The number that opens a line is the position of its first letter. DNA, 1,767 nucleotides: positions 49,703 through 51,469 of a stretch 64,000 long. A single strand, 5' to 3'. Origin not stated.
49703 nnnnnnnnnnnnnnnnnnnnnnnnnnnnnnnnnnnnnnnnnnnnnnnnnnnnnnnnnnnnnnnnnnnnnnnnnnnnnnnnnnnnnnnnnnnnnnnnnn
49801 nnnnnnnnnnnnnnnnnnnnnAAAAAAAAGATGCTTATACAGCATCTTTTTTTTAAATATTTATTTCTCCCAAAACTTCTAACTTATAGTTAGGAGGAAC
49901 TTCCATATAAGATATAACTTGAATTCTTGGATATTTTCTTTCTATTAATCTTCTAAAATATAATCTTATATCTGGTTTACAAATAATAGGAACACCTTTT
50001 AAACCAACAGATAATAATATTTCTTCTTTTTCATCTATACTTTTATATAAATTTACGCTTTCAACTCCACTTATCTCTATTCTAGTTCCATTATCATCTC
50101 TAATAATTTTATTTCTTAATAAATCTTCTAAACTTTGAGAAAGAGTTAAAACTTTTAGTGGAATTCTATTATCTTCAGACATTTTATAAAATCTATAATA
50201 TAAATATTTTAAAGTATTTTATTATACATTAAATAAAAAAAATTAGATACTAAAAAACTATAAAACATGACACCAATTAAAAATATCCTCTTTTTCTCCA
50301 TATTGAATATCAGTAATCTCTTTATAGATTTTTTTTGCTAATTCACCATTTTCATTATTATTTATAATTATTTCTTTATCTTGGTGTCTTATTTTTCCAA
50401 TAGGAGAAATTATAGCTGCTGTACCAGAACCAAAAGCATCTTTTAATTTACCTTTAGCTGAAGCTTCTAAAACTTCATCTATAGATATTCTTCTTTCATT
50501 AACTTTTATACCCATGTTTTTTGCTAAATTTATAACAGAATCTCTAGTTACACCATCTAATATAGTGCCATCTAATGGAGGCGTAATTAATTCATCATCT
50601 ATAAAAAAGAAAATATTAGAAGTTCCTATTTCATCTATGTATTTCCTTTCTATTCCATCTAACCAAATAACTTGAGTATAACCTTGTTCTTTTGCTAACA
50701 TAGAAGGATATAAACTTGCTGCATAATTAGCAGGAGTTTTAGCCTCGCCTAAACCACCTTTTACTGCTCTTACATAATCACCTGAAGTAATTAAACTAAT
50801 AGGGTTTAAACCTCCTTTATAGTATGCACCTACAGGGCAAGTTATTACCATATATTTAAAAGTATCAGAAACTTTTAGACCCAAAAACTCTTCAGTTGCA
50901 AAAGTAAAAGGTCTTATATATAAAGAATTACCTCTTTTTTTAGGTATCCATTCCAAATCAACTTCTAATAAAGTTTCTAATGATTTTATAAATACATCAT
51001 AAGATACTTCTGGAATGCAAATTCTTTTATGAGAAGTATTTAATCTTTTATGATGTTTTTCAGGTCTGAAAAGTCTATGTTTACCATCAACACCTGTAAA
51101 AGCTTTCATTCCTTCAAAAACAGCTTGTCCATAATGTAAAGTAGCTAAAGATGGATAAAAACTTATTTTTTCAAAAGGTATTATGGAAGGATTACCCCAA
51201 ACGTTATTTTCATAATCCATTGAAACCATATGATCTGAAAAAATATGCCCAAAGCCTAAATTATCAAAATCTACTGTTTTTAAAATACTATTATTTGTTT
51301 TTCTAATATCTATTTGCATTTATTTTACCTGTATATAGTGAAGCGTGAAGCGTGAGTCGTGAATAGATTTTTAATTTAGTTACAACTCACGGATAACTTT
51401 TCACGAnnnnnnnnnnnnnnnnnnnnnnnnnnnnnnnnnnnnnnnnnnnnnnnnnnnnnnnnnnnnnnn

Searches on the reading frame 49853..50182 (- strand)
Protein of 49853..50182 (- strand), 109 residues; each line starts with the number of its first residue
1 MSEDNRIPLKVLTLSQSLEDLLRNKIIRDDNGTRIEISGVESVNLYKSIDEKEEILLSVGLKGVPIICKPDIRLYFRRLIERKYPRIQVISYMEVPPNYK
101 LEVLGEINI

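Call 47: search_protein_families(library=ncbifam, proteins=[window:49853-50182:-])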
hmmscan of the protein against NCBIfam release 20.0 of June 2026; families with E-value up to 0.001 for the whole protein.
window:49853-50182:- (109 aa): 4 families
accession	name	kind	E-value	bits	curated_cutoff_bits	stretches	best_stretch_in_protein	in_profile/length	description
NF011865.0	PRK15337.1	equivalog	3.2e-11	42.3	800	1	9-107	589-686/686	EscV/YscV/HrcV family type III secretion system export apparatus protein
TIGR01398.1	FlhA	equivalog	3.6e-11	42.1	772.1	1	6-107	578-678/678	flagellar biosynthesis protein FlhA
TIGR01399.1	hrcV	equivalog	7e-11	41.3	692.25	1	8-107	579-677/677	type III secretion system export apparatus subunit SctV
NF009363.0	PRK12720.1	equivalog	6.7e-08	31.4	993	1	5-108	574-672/683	EscV/YscV/HrcV family type III secretion system export apparatus protein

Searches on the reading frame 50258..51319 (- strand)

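Call 28: search_protein_families(library=pfam, proteins=[window:50258-51319:-])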
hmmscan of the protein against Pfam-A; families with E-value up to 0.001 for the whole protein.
window:50258-51319:- (353 aa): 1 family
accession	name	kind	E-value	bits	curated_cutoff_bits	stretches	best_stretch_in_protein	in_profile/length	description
PF01063.24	Aminotran_4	-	5.8e-32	111.8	28.5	1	67-309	2-222/223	Amino-transferase class IV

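Call 47: search_protein_families(library=ncbifam, proteins=[window:50258-51319:-])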
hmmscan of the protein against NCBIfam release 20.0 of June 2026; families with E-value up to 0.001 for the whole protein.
window:50258-51319:- (353 aa): 16 families
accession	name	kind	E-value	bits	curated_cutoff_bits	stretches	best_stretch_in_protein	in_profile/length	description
NF009897.0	PRK13357.1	equivalog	2.7e-130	434.3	307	1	13-351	15-355/358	branched-chain amino acid aminotransferase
TIGR01123.1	ilvE_II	equivalog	5.7e-110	367.2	250.05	1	41-350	1-310/313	branched-chain-amino-acid transaminase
NF005146.0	PRK06606.1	equivalog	3.9e-51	173.8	279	1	35-352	4-305/307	branched-chain amino acid transaminase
TIGR01122.1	ilvE_I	equivalog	4e-45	154.2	245.55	1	59-351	19-296/298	branched-chain-amino-acid transaminase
NF005726.0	PRK07544.1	equivalog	3.4e-28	98.6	396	1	36-313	9-269/295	branched-chain amino acid aminotransferase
NF006185.0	PRK08320.1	subfamily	2.1e-24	86.2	363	1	61-346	26-290/292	branched-chain amino acid aminotransferase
NF009896.0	PRK13356.1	equivalog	4.1e-19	68.8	262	1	61-310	31-261/287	branched-chain amino acid aminotransferase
NF005209.0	PRK06680.1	subfamily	1.1e-16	60.6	320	1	209-335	163-277/286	D-amino-acid transaminase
NF009126.0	PRK12479.1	equivalog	4.5e-13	49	518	1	61-336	27-281/299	branched-chain-amino-acid transaminase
TIGR01121.1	D_amino_aminoT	equivalog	1.5e-12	47.3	277.45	1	208-335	153-271/276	D-amino-acid transaminase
NF005800.0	PRK07650.1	equivalog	3.3e-12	46.2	308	1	225-287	173-235/290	aminodeoxychorismate lyase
TIGR03461.1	pabC_Proteo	equivalog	3.3e-11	42.9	176.85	1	212-287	155-228/262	aminodeoxychorismate lyase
NF005888.0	PRK07849.1-3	equivalog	5.3e-11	42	273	1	191-288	158-253/298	aminodeoxychorismate lyase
NF005886.0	PRK07849.1-1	equivalog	9.5e-11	41.5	253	1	193-287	159-250/291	aminodeoxychorismate lyase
NF004761.0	PRK06092.1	equivalog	1.8e-09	37.2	260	1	228-286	171-229/268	aminodeoxychorismate lyase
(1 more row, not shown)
